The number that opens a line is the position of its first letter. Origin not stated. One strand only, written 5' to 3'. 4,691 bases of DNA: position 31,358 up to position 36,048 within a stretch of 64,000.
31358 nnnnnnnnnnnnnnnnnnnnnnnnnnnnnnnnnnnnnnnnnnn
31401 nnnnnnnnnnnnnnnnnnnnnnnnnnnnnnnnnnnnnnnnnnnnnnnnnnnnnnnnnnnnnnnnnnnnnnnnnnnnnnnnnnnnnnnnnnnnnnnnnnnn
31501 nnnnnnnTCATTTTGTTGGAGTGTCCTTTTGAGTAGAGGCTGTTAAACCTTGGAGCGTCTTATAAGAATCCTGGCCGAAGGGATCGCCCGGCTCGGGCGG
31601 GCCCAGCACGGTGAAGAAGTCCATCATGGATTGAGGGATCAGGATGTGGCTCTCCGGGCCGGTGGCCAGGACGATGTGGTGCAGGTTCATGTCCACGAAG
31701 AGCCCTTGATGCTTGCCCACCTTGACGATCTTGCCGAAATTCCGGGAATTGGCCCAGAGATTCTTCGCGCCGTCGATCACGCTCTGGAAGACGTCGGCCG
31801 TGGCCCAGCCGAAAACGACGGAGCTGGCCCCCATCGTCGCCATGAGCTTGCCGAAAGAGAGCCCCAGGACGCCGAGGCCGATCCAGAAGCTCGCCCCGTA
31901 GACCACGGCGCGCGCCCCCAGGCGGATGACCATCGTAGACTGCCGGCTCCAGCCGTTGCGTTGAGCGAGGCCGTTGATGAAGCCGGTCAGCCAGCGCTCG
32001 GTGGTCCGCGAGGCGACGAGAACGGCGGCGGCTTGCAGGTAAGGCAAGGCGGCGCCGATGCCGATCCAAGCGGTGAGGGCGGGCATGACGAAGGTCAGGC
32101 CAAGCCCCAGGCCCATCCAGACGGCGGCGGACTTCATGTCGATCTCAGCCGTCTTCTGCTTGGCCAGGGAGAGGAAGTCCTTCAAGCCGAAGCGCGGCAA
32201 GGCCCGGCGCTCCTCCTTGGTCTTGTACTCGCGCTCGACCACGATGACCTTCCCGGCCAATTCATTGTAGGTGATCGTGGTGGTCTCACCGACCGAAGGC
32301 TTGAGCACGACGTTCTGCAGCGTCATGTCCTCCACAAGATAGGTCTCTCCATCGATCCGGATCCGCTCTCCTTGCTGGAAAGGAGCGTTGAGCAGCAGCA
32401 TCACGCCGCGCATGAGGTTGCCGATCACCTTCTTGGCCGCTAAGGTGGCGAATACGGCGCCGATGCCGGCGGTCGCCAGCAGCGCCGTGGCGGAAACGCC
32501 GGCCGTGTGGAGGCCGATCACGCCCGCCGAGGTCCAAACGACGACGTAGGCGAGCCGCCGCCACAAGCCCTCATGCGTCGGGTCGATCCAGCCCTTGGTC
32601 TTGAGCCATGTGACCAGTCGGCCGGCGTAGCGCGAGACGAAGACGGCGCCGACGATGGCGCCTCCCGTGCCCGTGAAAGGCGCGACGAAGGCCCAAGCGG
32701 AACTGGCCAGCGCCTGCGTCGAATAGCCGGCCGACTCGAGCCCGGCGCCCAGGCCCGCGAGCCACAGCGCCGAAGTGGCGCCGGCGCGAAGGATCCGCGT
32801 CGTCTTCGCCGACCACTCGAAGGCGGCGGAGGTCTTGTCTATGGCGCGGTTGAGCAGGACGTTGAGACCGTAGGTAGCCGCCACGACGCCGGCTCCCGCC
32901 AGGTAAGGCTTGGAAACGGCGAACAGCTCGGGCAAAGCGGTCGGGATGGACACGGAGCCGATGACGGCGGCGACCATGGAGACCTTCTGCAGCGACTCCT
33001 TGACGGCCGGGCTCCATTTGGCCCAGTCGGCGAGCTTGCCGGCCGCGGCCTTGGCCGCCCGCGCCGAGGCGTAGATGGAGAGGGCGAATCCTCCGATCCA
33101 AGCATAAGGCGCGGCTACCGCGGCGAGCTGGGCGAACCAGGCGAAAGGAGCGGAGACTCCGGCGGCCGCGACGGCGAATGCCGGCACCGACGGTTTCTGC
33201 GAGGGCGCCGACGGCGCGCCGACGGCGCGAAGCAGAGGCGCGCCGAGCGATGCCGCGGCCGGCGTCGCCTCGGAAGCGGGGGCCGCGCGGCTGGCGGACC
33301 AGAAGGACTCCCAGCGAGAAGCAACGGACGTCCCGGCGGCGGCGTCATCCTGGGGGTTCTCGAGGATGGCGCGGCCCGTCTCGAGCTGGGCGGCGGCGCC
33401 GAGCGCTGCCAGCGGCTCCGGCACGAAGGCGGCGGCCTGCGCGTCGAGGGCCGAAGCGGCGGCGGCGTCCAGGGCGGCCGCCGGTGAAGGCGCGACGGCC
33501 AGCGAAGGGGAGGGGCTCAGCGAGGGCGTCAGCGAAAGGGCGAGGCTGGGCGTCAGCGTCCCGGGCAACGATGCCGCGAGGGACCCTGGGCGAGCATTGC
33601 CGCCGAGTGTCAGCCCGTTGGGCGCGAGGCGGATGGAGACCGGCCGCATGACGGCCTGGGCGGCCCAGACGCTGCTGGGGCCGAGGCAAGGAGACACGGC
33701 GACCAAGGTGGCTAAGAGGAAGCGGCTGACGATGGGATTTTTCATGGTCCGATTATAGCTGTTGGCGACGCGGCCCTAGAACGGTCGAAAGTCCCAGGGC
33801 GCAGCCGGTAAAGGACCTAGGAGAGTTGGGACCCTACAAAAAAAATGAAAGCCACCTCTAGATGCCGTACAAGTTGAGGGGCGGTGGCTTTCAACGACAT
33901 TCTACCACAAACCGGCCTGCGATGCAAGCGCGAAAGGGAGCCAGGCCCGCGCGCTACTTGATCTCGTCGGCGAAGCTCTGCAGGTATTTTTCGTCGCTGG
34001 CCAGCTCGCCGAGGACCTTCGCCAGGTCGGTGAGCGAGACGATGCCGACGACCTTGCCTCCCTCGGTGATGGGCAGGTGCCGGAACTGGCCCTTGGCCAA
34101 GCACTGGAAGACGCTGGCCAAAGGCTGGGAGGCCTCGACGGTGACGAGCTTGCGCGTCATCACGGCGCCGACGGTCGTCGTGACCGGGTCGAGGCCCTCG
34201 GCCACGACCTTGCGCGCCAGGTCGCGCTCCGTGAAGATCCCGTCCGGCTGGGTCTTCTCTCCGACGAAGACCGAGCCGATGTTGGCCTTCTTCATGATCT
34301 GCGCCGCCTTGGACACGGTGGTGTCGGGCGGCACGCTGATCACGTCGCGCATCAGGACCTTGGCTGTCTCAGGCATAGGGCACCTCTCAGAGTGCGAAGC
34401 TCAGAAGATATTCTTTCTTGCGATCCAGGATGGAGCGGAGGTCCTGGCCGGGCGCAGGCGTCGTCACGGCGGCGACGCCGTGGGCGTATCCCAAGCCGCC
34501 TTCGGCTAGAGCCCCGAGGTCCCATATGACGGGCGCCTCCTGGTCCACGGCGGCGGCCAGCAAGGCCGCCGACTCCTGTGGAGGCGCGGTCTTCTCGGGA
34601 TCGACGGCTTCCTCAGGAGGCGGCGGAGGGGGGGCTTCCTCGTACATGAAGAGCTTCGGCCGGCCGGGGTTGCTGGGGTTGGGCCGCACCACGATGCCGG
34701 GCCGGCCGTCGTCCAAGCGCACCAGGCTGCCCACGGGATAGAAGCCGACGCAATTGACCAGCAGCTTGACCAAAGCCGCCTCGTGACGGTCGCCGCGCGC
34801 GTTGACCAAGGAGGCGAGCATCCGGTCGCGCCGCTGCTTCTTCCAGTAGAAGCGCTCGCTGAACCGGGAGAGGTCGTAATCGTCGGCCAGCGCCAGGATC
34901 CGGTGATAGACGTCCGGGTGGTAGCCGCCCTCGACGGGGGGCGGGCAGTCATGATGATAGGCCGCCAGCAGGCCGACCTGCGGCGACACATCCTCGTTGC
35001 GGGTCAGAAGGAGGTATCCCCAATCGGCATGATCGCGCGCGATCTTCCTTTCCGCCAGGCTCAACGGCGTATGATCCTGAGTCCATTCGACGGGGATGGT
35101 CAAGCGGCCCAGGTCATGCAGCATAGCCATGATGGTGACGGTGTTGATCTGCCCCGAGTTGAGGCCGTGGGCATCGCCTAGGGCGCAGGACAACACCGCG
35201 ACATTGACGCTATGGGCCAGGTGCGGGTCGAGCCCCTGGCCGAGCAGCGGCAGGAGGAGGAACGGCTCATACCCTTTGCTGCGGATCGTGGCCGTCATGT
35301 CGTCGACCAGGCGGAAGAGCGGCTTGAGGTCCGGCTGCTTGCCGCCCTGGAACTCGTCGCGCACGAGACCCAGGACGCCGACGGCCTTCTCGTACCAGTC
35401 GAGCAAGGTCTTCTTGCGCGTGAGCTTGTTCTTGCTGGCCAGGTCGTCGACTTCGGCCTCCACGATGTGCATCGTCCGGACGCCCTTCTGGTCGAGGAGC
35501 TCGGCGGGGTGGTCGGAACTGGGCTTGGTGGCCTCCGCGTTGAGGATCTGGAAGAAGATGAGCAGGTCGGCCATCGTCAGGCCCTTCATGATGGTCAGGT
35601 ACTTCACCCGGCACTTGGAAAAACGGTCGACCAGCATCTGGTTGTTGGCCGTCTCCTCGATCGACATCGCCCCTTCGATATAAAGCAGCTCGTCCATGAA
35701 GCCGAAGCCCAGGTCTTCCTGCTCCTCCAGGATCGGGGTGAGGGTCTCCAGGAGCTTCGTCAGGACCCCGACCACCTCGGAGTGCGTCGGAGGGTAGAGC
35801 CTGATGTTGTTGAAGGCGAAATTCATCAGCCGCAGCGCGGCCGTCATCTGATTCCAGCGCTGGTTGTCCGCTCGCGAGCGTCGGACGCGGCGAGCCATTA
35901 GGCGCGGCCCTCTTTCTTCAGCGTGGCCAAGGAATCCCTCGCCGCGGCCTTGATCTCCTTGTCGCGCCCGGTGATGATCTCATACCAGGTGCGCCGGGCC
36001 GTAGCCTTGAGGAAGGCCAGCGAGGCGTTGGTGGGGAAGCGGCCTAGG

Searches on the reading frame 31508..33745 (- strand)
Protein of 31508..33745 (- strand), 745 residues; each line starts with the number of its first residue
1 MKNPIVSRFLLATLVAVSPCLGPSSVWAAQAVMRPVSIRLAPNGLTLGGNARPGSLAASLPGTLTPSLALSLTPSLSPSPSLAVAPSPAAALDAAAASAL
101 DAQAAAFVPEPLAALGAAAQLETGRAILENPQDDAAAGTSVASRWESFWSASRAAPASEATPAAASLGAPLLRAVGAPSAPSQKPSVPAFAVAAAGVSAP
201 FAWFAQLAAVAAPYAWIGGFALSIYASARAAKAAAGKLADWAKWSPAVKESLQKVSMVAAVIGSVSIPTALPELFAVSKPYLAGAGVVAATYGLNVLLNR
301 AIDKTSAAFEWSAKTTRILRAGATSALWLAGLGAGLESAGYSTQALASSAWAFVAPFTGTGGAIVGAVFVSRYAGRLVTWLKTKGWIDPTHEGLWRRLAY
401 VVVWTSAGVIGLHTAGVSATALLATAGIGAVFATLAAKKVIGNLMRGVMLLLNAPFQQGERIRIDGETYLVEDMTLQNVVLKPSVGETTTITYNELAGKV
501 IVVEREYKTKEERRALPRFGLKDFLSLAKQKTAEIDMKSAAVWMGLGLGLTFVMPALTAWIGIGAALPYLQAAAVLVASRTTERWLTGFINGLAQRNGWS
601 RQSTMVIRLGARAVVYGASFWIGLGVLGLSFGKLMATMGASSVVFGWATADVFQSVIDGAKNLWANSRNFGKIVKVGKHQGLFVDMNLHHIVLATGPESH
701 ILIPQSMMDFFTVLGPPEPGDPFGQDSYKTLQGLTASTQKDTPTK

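Call 82: search_protein_families(library=pfam, proteins=[window:31508-33745:-], max_evalue=0.001)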
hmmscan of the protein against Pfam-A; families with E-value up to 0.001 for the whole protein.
window:31508-33745:- (745 aa): 1 family
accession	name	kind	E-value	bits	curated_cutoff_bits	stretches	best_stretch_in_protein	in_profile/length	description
PF00924.24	MS_channel_2nd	-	4.4e-12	46.4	20.2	1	440-498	2-60/68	Mechanosensitive ion channel, beta-domain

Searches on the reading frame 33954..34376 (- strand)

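Call 82: search_protein_families(library=pfam, proteins=[window:33954-34376:-], max_evalue=0.001)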
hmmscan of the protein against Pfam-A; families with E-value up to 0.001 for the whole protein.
window:33954-34376:- (140 aa): 1 family
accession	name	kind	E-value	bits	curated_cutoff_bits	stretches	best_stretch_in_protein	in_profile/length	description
PF00571.33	CBS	-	1.9e-26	92.5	24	2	69-123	1-56/57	CBS domain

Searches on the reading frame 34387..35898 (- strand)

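Call 82: search_protein_families(library=pfam, proteins=[window:34387-35898:-], max_evalue=0.001)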
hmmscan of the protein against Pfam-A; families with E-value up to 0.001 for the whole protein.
window:34387-35898:- (503 aa): 2 families
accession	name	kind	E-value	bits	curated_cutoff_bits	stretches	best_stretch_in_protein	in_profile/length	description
PF01966.28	HD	-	1.1e-09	39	22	1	228-342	3-114/116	HD domain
PF13487.12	HD_5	-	8.5e-05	22.8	27.2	0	231-316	19-106/170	HD domain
